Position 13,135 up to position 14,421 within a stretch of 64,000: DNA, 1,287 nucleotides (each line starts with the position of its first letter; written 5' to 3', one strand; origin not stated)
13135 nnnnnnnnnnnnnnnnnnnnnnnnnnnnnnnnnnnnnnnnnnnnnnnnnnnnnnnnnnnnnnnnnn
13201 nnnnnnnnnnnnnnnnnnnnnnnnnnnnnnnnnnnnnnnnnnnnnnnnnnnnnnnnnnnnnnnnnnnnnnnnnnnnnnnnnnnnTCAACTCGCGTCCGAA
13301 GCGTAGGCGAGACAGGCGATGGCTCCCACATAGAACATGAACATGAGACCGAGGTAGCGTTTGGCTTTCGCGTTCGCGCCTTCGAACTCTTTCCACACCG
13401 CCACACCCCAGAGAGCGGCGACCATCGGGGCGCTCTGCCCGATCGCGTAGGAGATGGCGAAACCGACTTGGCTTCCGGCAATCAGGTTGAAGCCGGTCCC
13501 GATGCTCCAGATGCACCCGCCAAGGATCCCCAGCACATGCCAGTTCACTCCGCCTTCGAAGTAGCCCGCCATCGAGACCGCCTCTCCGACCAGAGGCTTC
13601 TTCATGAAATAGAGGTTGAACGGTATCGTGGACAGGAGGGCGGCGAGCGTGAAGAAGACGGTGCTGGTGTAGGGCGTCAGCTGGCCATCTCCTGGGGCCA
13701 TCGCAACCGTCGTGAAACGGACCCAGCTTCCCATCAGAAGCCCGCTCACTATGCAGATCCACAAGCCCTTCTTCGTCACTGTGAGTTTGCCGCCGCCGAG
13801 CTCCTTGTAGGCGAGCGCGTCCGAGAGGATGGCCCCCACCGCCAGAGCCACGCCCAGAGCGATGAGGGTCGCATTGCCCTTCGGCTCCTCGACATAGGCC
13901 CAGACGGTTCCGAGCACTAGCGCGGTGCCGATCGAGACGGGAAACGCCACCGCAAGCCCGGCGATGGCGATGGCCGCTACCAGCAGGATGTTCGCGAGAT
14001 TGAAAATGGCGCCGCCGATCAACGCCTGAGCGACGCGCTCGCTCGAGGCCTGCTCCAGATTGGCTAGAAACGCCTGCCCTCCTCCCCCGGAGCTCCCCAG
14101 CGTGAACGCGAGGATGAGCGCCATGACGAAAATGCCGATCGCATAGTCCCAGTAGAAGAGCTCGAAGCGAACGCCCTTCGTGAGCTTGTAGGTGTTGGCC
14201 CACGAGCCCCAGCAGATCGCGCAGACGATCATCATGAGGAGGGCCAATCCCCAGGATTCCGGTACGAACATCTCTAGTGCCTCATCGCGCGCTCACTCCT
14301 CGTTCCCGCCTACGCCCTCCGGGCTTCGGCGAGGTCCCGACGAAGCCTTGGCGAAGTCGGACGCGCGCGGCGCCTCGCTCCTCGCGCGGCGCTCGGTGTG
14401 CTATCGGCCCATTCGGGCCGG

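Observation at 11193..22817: Extracytoplasmic nucleoside-scavenging locus: two secreted nucleoside hydrolases + permease + ribokinase, a divergent TonB-dependent receptor, and a third cytoplasmic hydrolase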

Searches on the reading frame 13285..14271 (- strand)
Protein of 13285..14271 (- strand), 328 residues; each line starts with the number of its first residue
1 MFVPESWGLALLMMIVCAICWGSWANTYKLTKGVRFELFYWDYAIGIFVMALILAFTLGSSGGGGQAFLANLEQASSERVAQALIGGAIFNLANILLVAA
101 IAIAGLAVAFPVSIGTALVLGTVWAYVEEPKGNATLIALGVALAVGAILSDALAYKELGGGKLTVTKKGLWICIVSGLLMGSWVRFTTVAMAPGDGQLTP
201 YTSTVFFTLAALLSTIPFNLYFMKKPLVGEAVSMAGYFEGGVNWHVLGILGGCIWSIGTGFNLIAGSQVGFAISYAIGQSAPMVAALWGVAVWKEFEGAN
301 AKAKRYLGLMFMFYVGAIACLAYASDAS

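Call 3: search_protein_families(library=pfam, proteins=[window:13285-14271:-])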
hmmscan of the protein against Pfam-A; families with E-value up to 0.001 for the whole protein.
window:13285-14271:- (328 aa): 3 families
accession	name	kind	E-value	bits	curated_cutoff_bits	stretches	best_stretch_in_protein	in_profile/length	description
PF07168.17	Ureide_permease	-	6.2e-20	71.7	27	2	194-321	230-356/359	Ureide permease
PF06800.18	Sugar_transport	-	2.1e-06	27.8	26.3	1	15-317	4-275/280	Sugar transport protein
PF07857.17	TMEM144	-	3.5e-05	23.4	26.2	1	247-320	255-327/332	Transmembrane family, TMEM144 of transporters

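Call 4: search_protein_families(library=ncbifam, proteins=[window:13285-14271:-])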
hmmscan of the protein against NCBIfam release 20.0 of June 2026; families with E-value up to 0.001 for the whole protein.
window:13285-14271:- (328 aa): 1 family
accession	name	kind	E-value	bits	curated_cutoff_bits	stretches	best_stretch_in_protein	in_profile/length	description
TIGR00776.1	RhaT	subfamily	3.1e-05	23.2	319.6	0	11-191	3-173/290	RhaT/GlcU family sugar-proton symporter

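Call 27: find_homologous_proteins(query=window:13285-14271:-, max_evalue=0.00001)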
Query window:13285-14271:- (328 aa): 8000 proteins with E <= 0.00001 among 8000 candidates; the best 120 are listed.
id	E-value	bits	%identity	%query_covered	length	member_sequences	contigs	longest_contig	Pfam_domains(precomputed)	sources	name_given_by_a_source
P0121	9.3e-198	674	100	96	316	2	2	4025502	PF06800.19,PF07168.18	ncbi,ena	-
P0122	1.6e-179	614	84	100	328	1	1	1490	PF06800.19,PF07168.18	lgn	-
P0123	6.6e-176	603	85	99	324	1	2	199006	PF07857.18,PF07168.18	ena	-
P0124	2.3e-167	574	82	99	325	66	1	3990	PF07857.18,PF06800.19,PF07168.18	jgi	-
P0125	2.1e-149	515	75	99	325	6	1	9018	PF06800.19,PF07168.18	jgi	jgi:glucose uptake protein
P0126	2.3e-149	515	74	96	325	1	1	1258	PF07857.18,PF06800.19,PF07168.18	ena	-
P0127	2.5e-149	515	75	99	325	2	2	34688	PF07857.18,PF06800.19,PF07168.18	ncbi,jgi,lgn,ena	ncbi:MAG TPA: multidrug DMT transporter permease [Acidobacteriota bacterium]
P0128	2.6e-149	515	74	99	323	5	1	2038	PF07857.18,PF06800.19,PF07168.18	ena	-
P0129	3.8e-149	515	74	96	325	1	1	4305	PF06800.19,PF07168.18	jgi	jgi:glucose uptake protein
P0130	2.9e-148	512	74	96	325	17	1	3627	PF07857.18,PF06800.19,PF07168.18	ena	-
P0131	4.1e-148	511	75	99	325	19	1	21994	PF07857.18,PF07168.18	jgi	-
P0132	1.4e-147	509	74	99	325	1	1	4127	PF07857.18,PF07168.18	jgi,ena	-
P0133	2.0e-147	509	74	99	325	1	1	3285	PF07857.18,PF07168.18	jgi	jgi:glucose uptake protein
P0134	2.4e-147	509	75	99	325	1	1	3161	PF07857.18,PF06800.19,PF07168.18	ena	-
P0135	4.5e-147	508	74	96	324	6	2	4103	PF07857.18,PF07168.18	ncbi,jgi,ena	-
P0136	7.8e-147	507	74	99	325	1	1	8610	PF06800.19,PF07168.18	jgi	jgi:glucose uptake protein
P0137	1.7e-146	506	74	99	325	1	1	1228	PF07857.18,PF07168.18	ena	-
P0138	2.7e-144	499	72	99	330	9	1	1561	PF07168.18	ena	-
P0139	5.3e-144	498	72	99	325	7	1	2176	PF06800.19,PF07168.18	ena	-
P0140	8.7e-144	497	75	95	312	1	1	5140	PF07857.18,PF06800.19,PF07168.18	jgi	jgi:glucose uptake protein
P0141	1.3e-143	496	72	99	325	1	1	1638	PF06800.19,PF07168.18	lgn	-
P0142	2.0e-143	496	73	98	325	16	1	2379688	PF06800.19,PF07168.18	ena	-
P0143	2.2e-143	496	72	99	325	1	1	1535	PF07168.18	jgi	jgi:glucose uptake protein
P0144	2.2e-143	496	73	99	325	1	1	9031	PF06800.19,PF07168.18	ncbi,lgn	-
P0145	4.4e-143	495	72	99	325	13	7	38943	PF06800.19,PF07168.18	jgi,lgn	jgi:glucose uptake protein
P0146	8.7e-143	494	70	100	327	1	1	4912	PF07857.18,PF06800.19,PF07168.18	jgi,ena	-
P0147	6.0e-142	491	72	99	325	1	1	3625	PF07168.18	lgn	-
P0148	6.6e-142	491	74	95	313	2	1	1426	PF07857.18,PF07168.18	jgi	jgi:glucose uptake protein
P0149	3.7e-141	488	75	93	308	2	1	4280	PF07857.18,PF06800.19,PF07168.18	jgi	jgi:glucose uptake protein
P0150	4.5e-140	485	74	95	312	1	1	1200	PF07857.18,PF06800.19,PF07168.18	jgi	-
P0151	2.2e-139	482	72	99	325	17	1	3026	PF07168.18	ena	-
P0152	2.3e-139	482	73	95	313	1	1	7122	PF06800.19,PF07168.18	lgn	-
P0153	2.8e-131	456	66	99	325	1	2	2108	PF07857.18,PF06800.19,PF07168.18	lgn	-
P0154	6.6e-131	455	66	99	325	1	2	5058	PF07857.18,PF07168.18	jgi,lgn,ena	-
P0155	9.6e-131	454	67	99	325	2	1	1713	PF07857.18,PF07168.18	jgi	jgi:glucose uptake protein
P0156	1.1e-130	454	66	99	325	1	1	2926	PF06800.19,PF07168.18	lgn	-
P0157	2.7e-130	453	66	99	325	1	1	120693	PF07857.18,PF07168.18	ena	-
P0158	4.7e-130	452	66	99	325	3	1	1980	PF07857.18,PF06800.19,PF07168.18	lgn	-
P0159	6.9e-130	451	66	99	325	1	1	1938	PF07857.18,PF07168.18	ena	-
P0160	7.6e-130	451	65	99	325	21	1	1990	PF07857.18,PF07168.18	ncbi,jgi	-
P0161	2.4e-129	449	65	99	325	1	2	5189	PF07857.18,PF07168.18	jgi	-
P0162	3.1e-129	449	65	99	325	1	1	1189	PF07857.18,PF07168.18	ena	-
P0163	4.6e-129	449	65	99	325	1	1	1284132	PF07857.18,PF07168.18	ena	-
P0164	8.9e-129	448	65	99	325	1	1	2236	PF07857.18,PF07168.18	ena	-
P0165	1.5e-128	447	66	99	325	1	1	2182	PF07168.18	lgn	-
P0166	1.8e-128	447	66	99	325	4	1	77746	PF07857.18,PF07168.18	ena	-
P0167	2.7e-128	446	66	99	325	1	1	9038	PF07857.18,PF06800.19,PF07168.18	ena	-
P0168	3.3e-128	446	65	99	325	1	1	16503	PF07168.18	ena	-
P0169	8.5e-128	444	65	99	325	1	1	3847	PF07857.18,PF06800.19,PF07168.18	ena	-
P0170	5.0e-127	442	65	99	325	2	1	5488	PF07857.18,PF07168.18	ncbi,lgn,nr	ncbi:MAG: GRP family sugar transporter [Acidobacteriota bacterium]|nr:MAG: GRP family sugar transpor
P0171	7.1e-127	441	64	99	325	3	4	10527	PF07857.18,PF06800.19,PF07168.18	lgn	-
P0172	1.4e-126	440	66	99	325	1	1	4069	PF07857.18,PF07168.18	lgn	-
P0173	1.5e-126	440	66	99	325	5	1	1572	PF07857.18,PF07168.18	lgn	-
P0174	2.2e-125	437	65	99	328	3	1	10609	PF07168.18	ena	-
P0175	3.8e-125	436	64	99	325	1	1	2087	PF07857.18,PF07168.18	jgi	jgi:glucose uptake protein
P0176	3.5e-123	429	64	99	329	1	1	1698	PF07168.18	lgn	-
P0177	5.6e-123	429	64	99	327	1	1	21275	PF07168.18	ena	-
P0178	7.1e-121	422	65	94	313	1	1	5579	PF07857.18,PF07168.18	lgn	-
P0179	8.7e-117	408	60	99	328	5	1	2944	PF07857.18,PF07168.18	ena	-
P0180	8.8e-117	408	61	99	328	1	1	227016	PF07857.18,PF06800.19,PF07168.18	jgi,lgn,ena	-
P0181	6.6e-115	402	61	99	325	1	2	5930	PF06800.19,PF07168.18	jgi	jgi:glucose uptake protein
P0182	6.6e-115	402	62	100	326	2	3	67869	PF06800.19,PF07168.18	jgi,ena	-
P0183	6.6e-115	402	61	99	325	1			PF06800.19,PF07168.18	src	-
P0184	1.7e-114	401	60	99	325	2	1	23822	PF06800.19,PF07168.18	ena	-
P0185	2.7e-114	400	60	98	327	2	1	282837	PF07857.18,PF06800.19,PF07168.18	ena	-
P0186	2.8e-114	400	59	100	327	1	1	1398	PF06800.19,PF07168.18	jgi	jgi:glucose uptake protein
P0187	3.0e-114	400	60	99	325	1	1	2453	PF06800.19,PF07168.18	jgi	jgi:glucose uptake protein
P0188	3.1e-114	400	61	99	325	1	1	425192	PF06800.19,PF07168.18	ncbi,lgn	ncbi:MAG: GRP family sugar transporter [Terriglobales bacterium]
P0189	5.5e-114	399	59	100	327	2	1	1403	PF06800.19,PF07168.18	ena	-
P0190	6.9e-114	399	60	100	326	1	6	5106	PF06800.19,PF07168.18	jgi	jgi:glucose uptake protein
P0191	7.4e-114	399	59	100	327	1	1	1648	PF06800.19,PF07168.18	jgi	jgi:glucose uptake protein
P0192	9.4e-114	398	60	100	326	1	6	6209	PF06800.19,PF07168.18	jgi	jgi:glucose uptake protein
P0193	1.2e-113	398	60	99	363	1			PF06800.19,PF07168.18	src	-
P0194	1.5e-113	398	61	100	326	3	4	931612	PF06800.19,PF07168.18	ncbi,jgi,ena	-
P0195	1.5e-113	398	60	99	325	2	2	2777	PF07857.18,PF06800.19,PF07168.18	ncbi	-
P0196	1.6e-113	398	60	100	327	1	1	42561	PF07857.18,PF06800.19,PF07168.18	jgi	jgi:glucose uptake protein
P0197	1.8e-113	397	59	100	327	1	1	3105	PF06800.19,PF07168.18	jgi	-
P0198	1.9e-113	397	61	99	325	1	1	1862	PF07857.18,PF06800.19,PF07168.18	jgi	jgi:glucose uptake protein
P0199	2.1e-113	397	60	100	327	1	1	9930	PF07857.18,PF06800.19,PF07168.18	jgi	jgi:glucose uptake protein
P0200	2.1e-113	397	61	99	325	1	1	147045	PF06800.19,PF07168.18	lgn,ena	-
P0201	2.2e-113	397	60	100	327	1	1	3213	PF07857.18,PF06800.19,PF07168.18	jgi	jgi:glucose uptake protein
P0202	2.2e-113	397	60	100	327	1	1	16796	PF07857.18,PF06800.19,PF07168.18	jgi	jgi:glucose uptake protein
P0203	2.3e-113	397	61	99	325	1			PF07857.18,PF06800.19,PF07168.18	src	-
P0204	2.4e-113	397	59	100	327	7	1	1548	PF06800.19,PF07168.18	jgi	-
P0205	2.4e-113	397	60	99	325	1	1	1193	PF06800.19,PF07168.18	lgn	-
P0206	2.4e-113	397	60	100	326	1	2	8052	PF06800.19,PF07168.18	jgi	jgi:glucose uptake protein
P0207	2.4e-113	397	59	100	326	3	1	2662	PF07857.18,PF06800.19,PF07168.18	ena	-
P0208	2.6e-113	397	59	99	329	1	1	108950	PF06800.19,PF07168.18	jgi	jgi:glucose uptake protein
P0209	2.8e-113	397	61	99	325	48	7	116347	PF06800.19,PF07168.18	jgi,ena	jgi:glucose uptake protein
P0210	3.2e-113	396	60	99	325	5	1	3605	PF06800.19,PF07168.18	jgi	jgi:glucose uptake protein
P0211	3.3e-113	396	60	100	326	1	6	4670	PF06800.19,PF07168.18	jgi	jgi:glucose uptake protein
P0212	3.3e-113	396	59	100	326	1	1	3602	PF06800.19,PF07168.18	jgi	jgi:glucose uptake protein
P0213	3.4e-113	396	61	96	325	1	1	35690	PF06800.19,PF07168.18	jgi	jgi:glucose uptake protein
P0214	3.6e-113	396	58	99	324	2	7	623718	PF07857.18,PF06800.19,PF07168.18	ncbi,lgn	ncbi:MAG: GRP family sugar transporter [Candidatus Acidiferrales bacterium]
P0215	3.7e-113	396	60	99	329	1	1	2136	PF06800.19,PF07168.18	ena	-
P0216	3.7e-113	396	59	100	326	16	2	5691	PF06800.19,PF07168.18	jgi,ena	-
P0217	3.8e-113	396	60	100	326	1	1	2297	PF06800.19,PF07168.18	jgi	jgi:glucose uptake protein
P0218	3.9e-113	396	59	100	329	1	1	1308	PF07857.18,PF06800.19,PF07168.18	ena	-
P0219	3.9e-113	396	60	100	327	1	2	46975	PF07857.18,PF06800.19,PF07168.18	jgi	jgi:glucose uptake protein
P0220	3.9e-113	396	58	100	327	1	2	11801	PF06800.19,PF07168.18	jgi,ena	jgi:glucose uptake protein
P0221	3.9e-113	396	60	100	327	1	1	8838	PF06800.19,PF07168.18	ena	-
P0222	4.4e-113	396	59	100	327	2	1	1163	PF07857.18,PF06800.19,PF07168.18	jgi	jgi:glucose uptake protein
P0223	4.7e-113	396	60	99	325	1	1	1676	PF07857.18,PF06800.19,PF07168.18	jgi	jgi:glucose uptake protein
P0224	5.1e-113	396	61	100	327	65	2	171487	PF06800.19,PF07168.18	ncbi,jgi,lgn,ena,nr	ncbi:MAG TPA: hypothetical protein VN785_06120 [Candidatus Angelobacter sp.]|nr:hypothetical protein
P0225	5.3e-113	396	60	100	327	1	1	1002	PF07857.18,PF06800.19,PF07168.18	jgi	-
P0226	5.8e-113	396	60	100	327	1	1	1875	PF07857.18,PF06800.19,PF07168.18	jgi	jgi:glucose uptake protein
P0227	6.0e-113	396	59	100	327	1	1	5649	PF07857.18,PF06800.19,PF07168.18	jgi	jgi:glucose uptake protein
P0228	6.6e-113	395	60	100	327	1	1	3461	PF07857.18,PF06800.19,PF07168.18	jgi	jgi:glucose uptake protein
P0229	6.8e-113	395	62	99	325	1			PF06800.19,PF07168.18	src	-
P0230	8.0e-113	395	59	99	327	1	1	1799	PF06800.19,PF07168.18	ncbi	-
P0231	8.0e-113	395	59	100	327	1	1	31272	PF06800.19,PF07168.18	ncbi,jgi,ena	-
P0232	8.7e-113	395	59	100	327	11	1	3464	PF07857.18,PF06800.19,PF07168.18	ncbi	-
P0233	9.5e-113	395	59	100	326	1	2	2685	PF06800.19,PF07168.18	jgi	jgi:glucose uptake protein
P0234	9.6e-113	395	60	99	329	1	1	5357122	PF06800.19,PF07168.18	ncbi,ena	-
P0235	1.0e-112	395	60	100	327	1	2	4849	PF07857.18,PF06800.19,PF07168.18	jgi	jgi:glucose uptake protein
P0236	1.3e-112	395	59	99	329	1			PF06800.19,PF07168.18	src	-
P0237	1.3e-112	394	59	100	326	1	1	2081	PF07857.18,PF06800.19,PF07168.18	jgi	jgi:glucose uptake protein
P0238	1.4e-112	394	61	96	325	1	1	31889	PF06800.19,PF07168.18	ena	-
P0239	1.4e-112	394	59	99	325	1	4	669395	PF06800.19,PF07168.18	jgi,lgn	jgi:glucose uptake protein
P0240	1.4e-112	394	59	99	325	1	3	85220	PF07857.18,PF06800.19,PF07168.18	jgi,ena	-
